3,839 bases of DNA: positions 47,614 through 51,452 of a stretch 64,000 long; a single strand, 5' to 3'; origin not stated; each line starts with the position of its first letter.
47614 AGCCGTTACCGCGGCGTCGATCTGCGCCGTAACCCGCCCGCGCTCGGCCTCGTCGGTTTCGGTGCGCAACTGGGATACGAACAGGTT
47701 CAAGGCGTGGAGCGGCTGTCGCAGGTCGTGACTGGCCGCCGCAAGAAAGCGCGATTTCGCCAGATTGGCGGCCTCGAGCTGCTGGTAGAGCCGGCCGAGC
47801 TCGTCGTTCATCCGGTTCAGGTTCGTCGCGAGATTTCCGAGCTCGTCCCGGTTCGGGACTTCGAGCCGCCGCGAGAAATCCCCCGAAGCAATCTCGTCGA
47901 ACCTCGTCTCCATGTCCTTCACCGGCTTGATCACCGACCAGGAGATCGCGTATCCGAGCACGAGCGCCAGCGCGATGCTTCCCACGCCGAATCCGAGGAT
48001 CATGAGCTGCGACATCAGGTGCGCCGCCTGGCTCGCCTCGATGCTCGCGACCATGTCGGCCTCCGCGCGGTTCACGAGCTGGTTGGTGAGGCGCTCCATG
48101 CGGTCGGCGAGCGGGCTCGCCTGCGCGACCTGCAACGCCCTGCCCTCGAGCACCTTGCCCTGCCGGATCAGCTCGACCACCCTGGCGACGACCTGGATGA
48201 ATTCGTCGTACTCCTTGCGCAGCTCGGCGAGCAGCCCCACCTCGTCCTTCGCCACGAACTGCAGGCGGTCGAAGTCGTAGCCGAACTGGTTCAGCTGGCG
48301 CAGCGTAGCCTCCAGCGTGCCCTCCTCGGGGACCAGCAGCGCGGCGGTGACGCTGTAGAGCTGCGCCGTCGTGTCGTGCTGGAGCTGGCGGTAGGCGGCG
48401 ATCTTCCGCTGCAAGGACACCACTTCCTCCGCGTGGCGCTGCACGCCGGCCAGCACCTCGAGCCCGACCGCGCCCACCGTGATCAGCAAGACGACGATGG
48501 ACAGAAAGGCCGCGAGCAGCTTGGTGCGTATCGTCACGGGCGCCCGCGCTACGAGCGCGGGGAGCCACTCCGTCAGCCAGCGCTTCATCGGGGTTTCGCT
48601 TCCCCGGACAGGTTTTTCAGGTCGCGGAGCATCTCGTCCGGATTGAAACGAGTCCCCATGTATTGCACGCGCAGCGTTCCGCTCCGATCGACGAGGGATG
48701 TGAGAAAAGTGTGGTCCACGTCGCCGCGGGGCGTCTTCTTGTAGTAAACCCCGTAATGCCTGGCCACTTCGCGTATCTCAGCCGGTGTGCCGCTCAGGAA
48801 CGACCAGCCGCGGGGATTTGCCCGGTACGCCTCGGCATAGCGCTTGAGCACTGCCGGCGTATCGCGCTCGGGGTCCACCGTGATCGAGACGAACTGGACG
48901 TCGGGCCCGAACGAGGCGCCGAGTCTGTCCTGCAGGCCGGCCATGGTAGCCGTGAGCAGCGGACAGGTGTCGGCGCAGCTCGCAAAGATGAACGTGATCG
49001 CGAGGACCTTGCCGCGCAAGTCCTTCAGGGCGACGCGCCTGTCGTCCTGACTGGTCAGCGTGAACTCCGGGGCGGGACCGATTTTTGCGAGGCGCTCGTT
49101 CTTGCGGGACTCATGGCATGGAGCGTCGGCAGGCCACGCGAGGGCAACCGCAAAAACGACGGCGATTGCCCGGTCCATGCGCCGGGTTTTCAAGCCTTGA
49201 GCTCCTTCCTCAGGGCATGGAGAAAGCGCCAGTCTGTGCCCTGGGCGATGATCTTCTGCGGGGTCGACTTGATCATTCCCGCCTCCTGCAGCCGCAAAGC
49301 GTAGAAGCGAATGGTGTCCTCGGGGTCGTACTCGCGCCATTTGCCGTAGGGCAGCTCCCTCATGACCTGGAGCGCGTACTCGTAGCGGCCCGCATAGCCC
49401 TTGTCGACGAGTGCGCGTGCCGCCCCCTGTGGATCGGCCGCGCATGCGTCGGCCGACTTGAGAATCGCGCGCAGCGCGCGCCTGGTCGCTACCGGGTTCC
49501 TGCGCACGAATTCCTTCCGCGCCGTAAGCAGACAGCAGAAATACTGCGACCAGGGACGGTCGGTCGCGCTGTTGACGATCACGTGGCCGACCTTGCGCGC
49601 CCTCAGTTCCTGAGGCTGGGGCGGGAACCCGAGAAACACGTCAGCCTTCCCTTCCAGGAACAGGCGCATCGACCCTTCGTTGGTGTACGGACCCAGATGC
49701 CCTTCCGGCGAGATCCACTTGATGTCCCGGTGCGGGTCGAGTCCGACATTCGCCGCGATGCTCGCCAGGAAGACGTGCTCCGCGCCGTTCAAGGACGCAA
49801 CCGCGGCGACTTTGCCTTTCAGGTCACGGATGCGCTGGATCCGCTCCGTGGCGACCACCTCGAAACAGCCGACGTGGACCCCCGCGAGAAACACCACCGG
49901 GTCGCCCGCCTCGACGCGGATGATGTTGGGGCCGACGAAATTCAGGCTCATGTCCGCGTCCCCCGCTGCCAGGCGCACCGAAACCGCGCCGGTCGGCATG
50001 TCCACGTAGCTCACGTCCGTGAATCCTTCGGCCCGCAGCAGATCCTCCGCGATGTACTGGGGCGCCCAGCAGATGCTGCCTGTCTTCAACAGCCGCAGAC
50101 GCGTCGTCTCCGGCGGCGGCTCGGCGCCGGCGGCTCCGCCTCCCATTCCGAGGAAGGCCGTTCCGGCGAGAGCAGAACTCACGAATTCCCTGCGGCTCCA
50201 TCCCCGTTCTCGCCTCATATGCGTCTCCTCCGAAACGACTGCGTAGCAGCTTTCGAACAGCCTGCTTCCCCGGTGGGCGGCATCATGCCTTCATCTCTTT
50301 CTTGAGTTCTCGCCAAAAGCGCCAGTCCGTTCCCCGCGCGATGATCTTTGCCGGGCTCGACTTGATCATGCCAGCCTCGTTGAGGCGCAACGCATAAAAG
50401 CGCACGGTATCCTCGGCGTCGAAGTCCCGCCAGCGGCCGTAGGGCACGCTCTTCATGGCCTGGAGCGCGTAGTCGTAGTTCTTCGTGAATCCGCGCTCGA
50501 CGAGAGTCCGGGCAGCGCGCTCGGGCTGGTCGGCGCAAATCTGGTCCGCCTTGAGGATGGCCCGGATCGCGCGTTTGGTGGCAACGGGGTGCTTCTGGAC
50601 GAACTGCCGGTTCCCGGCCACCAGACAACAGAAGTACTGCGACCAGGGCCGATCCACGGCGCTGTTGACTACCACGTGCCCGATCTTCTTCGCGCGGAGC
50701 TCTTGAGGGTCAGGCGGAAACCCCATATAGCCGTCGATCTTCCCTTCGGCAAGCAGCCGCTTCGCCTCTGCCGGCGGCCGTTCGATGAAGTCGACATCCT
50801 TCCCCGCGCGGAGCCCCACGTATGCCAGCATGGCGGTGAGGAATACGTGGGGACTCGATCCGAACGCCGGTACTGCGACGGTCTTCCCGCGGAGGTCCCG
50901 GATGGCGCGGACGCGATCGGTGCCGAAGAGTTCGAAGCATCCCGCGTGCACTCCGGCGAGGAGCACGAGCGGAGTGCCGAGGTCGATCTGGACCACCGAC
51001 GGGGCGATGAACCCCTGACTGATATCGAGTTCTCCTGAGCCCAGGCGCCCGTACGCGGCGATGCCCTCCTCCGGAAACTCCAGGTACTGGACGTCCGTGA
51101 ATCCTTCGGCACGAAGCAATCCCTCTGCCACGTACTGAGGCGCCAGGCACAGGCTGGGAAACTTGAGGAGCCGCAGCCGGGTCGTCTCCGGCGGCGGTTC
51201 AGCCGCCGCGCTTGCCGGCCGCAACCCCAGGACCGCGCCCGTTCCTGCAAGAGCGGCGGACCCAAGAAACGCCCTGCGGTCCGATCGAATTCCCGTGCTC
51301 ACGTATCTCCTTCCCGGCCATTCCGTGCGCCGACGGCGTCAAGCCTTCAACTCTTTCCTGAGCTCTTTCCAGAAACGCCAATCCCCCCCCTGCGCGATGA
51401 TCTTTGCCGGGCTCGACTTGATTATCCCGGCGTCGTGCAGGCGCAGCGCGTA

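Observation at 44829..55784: Candidate periplasmic metal/redox sensing operon: haloperoxidase-like protein, CxxCH protein, 4x Tat-SBP, SCO1, hybrid kinase, with LuxR regulator and CobW GTPase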

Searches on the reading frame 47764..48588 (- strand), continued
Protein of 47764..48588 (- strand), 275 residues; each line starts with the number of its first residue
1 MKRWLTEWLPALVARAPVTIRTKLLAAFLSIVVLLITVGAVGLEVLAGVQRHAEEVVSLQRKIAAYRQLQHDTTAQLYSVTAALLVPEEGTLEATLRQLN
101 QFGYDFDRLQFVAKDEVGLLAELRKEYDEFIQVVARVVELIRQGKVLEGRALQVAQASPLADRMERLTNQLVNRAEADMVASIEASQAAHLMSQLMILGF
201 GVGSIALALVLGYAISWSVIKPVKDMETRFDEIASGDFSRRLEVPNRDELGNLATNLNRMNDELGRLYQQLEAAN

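Call 62: find_encoding_contigs(protein=P0410, flank=8000, max_places=1)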
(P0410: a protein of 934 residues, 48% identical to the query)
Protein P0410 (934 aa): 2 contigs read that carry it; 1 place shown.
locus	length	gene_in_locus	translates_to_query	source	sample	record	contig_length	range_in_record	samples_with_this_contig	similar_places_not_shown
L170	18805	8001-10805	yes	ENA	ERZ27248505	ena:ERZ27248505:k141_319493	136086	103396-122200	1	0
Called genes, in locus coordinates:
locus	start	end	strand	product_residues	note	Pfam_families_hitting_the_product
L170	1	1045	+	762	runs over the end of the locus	PF00930:DPPIV_N, PF00326:Peptidase_S9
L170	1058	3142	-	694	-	PF05649:Peptidase_M13_N, PF01431:Peptidase_M13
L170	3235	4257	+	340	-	PF01965:DJ-1_PfpI (weak), PF12833:HTH_18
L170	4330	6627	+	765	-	PF00069:Pkinase, PF07714:PK_Tyr_Ser-Thr, PF13424:TPR_12 (faint), PF13428:TPR_14 (faint), PF07719:TPR_2 (faint), PF13414:TPR_11 (faint), PF13431:TPR_17 (faint), PF13432:TPR_16 (weak), +3 more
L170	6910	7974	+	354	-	PF09084:NMT1, PF13379:NMT1_2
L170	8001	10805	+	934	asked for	PF00672:HAMP, PF00512:HisKA, PF02518:HATPase_c, PF00072:Response_reg, PF01627:Hpt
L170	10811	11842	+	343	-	PF00072:Response_reg, PF00211:Guanylate_cyc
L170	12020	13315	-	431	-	PF12588:PSDC, PF02666:PS_Dcarbxylase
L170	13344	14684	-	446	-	PF12588:PSDC, PF02666:PS_Dcarbxylase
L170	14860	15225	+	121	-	PF03551:PadR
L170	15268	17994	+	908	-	PF12704:MacB_PCD, PF02687:FtsX, PF12704:MacB_PCD, PF02687:FtsX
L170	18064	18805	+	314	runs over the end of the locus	PF00561:Abhydrolase_1, PF12146:Hydrolase_4, PF12697:Abhydrolase_6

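Call 63: find_encoding_contigs(protein=P0424, flank=8000, max_places=1)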
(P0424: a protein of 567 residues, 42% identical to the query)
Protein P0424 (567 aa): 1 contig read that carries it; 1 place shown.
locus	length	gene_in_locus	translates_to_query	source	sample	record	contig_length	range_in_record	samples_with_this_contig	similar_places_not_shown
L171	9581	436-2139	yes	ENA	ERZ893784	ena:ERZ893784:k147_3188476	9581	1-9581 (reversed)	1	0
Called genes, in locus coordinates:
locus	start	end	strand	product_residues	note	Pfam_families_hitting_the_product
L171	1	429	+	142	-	?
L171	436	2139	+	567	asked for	PF00672:HAMP, PF07228:SpoIIE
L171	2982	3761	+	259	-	PF00190:Cupin_1 (faint), PF07883:Cupin_2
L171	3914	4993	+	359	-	-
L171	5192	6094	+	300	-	PF25342:GT_PLOD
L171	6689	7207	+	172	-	-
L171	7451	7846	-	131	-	PF22636:FlK, PF03061:4HBT (weak)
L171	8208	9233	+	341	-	PF01757:Acyl_transf_3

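Call 92: search_dna_similar(query=window:47899-48588:-, collection=plasmids, mode=protein, max_evalue=1e-10, max_rows=15)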
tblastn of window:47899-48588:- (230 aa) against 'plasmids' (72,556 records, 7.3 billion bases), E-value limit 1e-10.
Records with a match: 4; places in all: 4; records where one place covers at least 80% of the query: 4.
Best place of each record, by identity: <60% 4.
By first word of the organism name: Microvirga 2; Sinorhizobium 2.
By predicted mobility (MOB-suite, as given by PLSDB): non-mobilizable 2; conjugative 2.
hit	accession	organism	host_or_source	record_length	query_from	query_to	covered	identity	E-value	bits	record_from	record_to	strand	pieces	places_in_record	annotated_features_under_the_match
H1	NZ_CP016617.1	Microvirga ossetica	Vicia alpestris,cell culture,nodules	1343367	1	228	99%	57.0%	2e-68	234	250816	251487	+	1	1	none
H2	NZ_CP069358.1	Microvirga sp. VF16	Vachellia farnesiana,Cell culture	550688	1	230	100%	56.5%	2e-68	234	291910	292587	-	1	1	ATP-binding protein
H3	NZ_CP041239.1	Sinorhizobium mexicanum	Acaciella angustissima,cell culture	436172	13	230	95%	58.7%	5e-69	236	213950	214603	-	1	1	GAF domain-containing protein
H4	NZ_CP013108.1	Sinorhizobium americanum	Vachellia farnesiana,cell culture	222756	13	230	95%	57.8%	3e-67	231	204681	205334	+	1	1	ATP-binding protein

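Call 93: get_annotated_region(hit=H3, flank=9000)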
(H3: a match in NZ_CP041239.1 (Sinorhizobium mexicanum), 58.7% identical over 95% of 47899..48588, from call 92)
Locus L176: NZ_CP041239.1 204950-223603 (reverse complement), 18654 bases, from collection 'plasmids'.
description: Sinorhizobium mexicanum strain ITTG R7 plasmid pEmeITTGR7a, complete sequence
organism: Sinorhizobium mexicanum (NCBI taxid 375549)
taxonomy: Bacteria; Pseudomonadota; Alphaproteobacteria; Hyphomicrobiales; Rhizobiaceae; Sinorhizobium; Sinorhizobium mexicanum
host: -; source: Acaciella angustissima,cell culture; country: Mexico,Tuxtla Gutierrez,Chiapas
typing (MOB-suite, as given by PLSDB): conjugative; relaxase MOBQ; mating-pair formation MPF_T
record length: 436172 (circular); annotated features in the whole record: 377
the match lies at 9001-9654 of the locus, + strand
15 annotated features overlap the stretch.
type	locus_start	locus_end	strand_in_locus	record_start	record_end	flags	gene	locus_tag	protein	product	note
CDS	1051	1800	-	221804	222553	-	-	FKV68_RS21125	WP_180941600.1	DUF4336 domain-containing protein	-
CDS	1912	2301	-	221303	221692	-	-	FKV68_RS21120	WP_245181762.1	ABC transporter permease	-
CDS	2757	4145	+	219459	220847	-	-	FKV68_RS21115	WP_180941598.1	PAS domain-containing protein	-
CDS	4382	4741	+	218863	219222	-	-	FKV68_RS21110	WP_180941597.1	VOC family protein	-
CDS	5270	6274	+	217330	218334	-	-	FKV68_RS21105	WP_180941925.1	ABC transporter substrate-binding protein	-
CDS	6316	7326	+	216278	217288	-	-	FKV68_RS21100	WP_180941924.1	ABC transporter substrate-binding protein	-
CDS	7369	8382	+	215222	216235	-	-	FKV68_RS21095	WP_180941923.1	ABC transporter substrate-binding protein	-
CDS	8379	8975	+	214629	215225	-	-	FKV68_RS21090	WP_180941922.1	SCO family protein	-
CDS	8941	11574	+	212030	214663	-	-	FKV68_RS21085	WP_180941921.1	GAF domain-containing protein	-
CDS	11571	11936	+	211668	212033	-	-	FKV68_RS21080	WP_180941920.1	response regulator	GO:0000160 - phosphorelay signal transduction system [Evidence IEA]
CDS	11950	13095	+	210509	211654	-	-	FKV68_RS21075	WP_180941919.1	response regulator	GO:0000160 - phosphorelay signal transduction system [Evidence IEA]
CDS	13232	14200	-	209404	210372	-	-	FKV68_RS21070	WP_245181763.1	ABC transporter substrate-binding protein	-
CDS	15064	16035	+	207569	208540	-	-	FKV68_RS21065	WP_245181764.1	ABC transporter substrate-binding protein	-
CDS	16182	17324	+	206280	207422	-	-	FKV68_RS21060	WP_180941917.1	MBL fold metallo-hydrolase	-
CDS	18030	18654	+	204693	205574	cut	-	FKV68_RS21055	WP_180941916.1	AraC family transcriptional regulator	-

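Call 94: get_annotated_region(hit=H2, flank=9000)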
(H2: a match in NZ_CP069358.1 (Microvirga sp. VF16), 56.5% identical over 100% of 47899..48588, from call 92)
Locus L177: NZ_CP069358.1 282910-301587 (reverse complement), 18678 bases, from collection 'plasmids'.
description: Microvirga sp. VF16 plasmid pMVF16-4, complete sequence
organism: Microvirga sp. VF16 (NCBI taxid 2807101)
taxonomy: Bacteria; Pseudomonadota; Alphaproteobacteria; Hyphomicrobiales; Methylobacteriaceae; Microvirga; Microvirga sp. VF16
host: -; source: Vachellia farnesiana,Cell culture; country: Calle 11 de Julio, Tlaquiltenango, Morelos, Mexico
typing (MOB-suite, as given by PLSDB): non-mobilizable
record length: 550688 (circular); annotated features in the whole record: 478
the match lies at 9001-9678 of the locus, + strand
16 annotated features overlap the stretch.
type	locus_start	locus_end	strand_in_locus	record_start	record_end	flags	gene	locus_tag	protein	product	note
CDS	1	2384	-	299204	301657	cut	-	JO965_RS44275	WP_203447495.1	DNA topoisomerase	GO:0006265 - DNA topological change [Evidence IEA]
CDS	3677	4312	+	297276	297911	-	-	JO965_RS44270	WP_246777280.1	XRE family transcriptional regulator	GO:0006355 - regulation of DNA-templated transcription [Evidence IEA]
CDS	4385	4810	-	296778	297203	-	-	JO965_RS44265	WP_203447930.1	hypothetical protein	-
CDS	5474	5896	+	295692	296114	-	-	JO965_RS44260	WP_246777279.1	helix-turn-helix domain-containing protein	-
CDS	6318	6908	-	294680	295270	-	-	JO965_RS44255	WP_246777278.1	transposase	-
CDS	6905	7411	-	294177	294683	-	-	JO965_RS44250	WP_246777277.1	helix-turn-helix domain-containing protein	-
CDS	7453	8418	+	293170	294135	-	-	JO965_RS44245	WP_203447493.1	ABC transporter substrate-binding protein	-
CDS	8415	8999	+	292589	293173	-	-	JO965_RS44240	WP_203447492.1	SCO family protein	-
CDS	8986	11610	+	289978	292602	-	-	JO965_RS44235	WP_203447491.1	ATP-binding protein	-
CDS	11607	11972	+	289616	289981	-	-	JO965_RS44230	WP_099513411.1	response regulator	GO:0000160 - phosphorelay signal transduction system [Evidence IEA]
CDS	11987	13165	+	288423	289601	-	-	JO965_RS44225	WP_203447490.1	response regulator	GO:0000160 - phosphorelay signal transduction system [Evidence IEA]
CDS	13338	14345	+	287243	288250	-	-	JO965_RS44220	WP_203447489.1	ABC transporter substrate-binding protein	-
CDS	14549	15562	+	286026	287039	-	-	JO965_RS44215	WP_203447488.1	ABC transporter substrate-binding protein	-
CDS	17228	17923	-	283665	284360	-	-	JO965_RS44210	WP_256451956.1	DUF998 domain-containing protein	-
CDS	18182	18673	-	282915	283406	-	-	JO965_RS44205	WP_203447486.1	hypothetical protein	-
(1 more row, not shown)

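Call 97: search_protein_families(library=pfam, proteins=[L176:8941-11574:+, L176:11950-13095:+, L176:13232-14200:-, L176:15064-16035:+, L176:2757-4145:+], max_evalue=0.0001)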
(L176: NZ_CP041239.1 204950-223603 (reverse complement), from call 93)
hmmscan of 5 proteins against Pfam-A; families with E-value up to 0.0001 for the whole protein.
L176:8941-11574:+ (877 aa): 7 families
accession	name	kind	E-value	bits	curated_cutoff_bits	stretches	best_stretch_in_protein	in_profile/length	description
PF13185.12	GAF_2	-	3.1e-32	112.1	28.6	2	482-624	2-136/136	GAF domain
PF02518.31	HATPase_c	-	2.5e-31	108.8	26.4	1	759-868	1-109/111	Histidine kinase-, DNA gyrase B-, and HSP90-like ATPase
PF01590.32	GAF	-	3.4e-30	105.7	22.4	2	483-623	1-133/133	GAF domain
PF13492.12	GAF_3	-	2.2e-28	99.7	27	2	483-625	1-129/129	GAF domain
PF00512.31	HisKA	-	4.2e-23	81.6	26.9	1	646-713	2-66/66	His Kinase A (phospho-acceptor) domain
PF00672.30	HAMP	-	5.9e-12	46.2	25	1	223-272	2-51/53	HAMP domain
PF12729.13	4HB_MCP_1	-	2.4e-05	24.4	27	0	27-65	3-41/181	Four helix bundle sensory module for signal transduction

L176:11950-13095:+ (381 aa): 2 families
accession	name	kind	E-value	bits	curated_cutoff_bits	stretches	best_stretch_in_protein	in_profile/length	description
PF00072.30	Response_reg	-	2.7e-31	108.5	30.2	1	7-119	1-111/111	Response regulator receiver domain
PF00211.25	Guanylate_cyc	-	1.2e-20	74.3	21.9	1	196-372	7-179/183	Adenylate and Guanylate cyclase catalytic domain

L176:13232-14200:- (322 aa): 2 families
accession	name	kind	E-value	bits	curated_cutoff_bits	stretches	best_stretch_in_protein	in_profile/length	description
PF13379.11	NMT1_2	-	2.5e-16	60.7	24.7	1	22-247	2-244/252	NMT1-like family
PF09084.16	NMT1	-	2.7e-16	60.5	20.5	1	55-246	22-215/216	NMT1/THI5 like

L176:15064-16035:+ (323 aa): 2 families
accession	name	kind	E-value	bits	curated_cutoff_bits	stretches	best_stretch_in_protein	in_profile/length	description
PF09084.16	NMT1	-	6.4e-15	56.1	20.5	1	56-245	22-213/216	NMT1/THI5 like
PF13379.11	NMT1_2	-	1e-12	48.9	24.7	1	23-244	2-240/252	NMT1-like family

L176:2757-4145:+ (462 aa): 7 families
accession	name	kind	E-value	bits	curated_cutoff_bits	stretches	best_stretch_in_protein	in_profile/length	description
PF08448.16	PAS_4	-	6.1e-23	81.6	23.1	2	28-138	2-109/110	PAS fold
PF07536.20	HWE_HK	-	1.4e-21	77.5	22.8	1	274-356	1-83/83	HWE histidine kinase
PF00989.32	PAS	-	1.6e-15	57.6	22.6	1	24-133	4-112/113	PAS fold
PF13188.13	PAS_8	-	4.7e-12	45.8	21.8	1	150-197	2-46/65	PAS domain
PF13426.13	PAS_9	-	1.9e-10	41.4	27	1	33-136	3-103/103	PAS domain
PF12860.13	PAS_7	-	7.9e-07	29.7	27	0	155-189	1-35/115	PAS fold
PF07568.18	HisKA_2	-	6.8e-06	26.5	22.3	1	274-326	1-55/76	Histidine kinase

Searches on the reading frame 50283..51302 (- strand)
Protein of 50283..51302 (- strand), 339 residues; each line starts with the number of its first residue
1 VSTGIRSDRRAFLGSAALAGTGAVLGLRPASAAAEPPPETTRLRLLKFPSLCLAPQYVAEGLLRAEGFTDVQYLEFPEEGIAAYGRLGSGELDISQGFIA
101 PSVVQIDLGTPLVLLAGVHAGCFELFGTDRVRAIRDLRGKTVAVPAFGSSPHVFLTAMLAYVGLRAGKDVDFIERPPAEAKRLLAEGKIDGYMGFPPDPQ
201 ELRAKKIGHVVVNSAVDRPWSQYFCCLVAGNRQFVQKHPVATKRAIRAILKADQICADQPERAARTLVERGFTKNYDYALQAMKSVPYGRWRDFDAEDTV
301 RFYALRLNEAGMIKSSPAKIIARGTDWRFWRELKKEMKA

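Call 4: search_protein_families(library=pfam, proteins=[window:50283-51302:-], max_evalue=0.01)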
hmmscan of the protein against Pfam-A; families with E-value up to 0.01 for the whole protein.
window:50283-51302:- (339 aa): 2 families
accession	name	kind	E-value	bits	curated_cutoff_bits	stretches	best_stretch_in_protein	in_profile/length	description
PF13379.11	NMT1_2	-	5.4e-19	69.4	24.7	1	38-264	3-245/252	NMT1-like family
PF09084.16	NMT1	-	1.6e-09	38.5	20.5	1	104-263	55-216/216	NMT1/THI5 like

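Call 5: search_protein_families(library=ncbifam, proteins=[window:50283-51302:-], max_evalue=0.01)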
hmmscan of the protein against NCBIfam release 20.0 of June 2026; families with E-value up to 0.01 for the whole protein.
window:50283-51302:- (339 aa): 6 families
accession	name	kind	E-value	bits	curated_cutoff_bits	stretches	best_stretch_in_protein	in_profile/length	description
TIGR01728.1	SsuA_fam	subfamily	1.9e-22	79.9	163.5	1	61-271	21-231/290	aliphatic sulfonate ABC transporter substrate-binding protein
NF040735.1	SBP_SaoX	equivalog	2.5e-10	40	300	1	87-281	46-242/330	ABC transporter substrate-binding subunit SaoX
NF008553.0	PRK11480.1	equivalog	1.3e-07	31.1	490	1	87-262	68-241/320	taurine ABC transporter substrate-binding protein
TIGR01729.1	taurine_ABC_bnd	equivalog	1.9e-06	27.5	304.25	1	131-254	92-211/300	taurine ABC transporter substrate-binding protein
NF008588.0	PRK11553.1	subfamily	0.00012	21.1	299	1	127-267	117-251/319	aliphatic sulfonate ABC transporter substrate-binding protein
TIGR02122.1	TRAP_TAXI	subfamily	0.00014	20.9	84.35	1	131-193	133-195/320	TAXI family TRAP transporter solute-binding subunit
